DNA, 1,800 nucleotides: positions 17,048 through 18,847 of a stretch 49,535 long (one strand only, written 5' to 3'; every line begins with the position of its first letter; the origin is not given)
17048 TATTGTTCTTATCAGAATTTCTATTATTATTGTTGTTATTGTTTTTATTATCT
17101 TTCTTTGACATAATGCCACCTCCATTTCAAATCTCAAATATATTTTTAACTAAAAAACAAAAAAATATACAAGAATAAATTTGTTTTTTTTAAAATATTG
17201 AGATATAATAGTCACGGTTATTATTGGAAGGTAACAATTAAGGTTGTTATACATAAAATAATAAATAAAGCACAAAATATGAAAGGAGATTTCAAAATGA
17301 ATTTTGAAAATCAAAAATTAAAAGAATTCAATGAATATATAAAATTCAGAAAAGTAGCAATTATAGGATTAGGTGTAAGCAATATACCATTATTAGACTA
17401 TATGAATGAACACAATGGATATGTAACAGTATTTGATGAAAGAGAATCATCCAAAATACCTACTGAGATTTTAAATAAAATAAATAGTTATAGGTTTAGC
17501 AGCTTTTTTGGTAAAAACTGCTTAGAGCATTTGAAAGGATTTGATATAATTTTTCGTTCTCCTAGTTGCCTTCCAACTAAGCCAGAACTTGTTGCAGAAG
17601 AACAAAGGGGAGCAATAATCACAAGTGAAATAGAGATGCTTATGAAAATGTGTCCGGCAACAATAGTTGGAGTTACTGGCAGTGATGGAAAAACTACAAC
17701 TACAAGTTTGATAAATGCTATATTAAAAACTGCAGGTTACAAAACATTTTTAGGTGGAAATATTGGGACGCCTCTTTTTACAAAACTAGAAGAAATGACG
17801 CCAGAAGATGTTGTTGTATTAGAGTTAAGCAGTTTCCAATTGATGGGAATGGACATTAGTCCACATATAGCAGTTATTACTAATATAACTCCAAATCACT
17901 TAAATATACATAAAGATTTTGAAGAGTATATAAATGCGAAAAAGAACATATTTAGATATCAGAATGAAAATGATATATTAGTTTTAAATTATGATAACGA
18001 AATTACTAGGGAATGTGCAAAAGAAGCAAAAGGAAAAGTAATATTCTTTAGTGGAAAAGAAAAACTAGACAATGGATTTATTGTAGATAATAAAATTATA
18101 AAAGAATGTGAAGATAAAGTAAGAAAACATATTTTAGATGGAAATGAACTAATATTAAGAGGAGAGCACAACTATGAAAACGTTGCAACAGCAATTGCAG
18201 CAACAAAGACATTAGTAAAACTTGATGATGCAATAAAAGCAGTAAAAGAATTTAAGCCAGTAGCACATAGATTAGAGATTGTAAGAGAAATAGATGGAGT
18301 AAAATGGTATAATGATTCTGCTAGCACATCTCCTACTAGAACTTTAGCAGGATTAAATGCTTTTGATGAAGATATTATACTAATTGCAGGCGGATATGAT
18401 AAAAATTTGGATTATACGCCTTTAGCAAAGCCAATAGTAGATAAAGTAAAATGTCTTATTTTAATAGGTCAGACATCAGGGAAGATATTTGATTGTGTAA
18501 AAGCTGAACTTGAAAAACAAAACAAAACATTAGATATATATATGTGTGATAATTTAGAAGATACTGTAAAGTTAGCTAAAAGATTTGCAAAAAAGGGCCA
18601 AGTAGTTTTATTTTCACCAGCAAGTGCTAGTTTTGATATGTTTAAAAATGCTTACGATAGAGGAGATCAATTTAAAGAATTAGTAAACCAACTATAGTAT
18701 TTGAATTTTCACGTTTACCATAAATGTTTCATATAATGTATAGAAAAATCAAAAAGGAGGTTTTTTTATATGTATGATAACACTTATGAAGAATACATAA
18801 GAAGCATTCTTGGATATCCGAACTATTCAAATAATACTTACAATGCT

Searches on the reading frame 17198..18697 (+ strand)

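Call 49: search_protein_families(library=pfam, proteins=[window:17198-18697:+], max_evalue=0.0001)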
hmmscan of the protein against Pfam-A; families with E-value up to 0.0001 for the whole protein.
window:17198-18697:+ (499 aa): 3 families
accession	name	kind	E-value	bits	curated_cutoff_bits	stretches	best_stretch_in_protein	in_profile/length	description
PF08245.18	Mur_ligase_M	-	3.8e-35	122.1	24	1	159-335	1-199/200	Mur ligase middle domain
PF02875.26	Mur_ligase_C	-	1.5e-10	42.4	28.4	1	357-475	1-126/127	Mur ligase, glutamate ligase domain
PF21799.2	MurD-like_N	-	9.6e-07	29.4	27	1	52-141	2-86/88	Mur ligase MurD-like, N-terminal domain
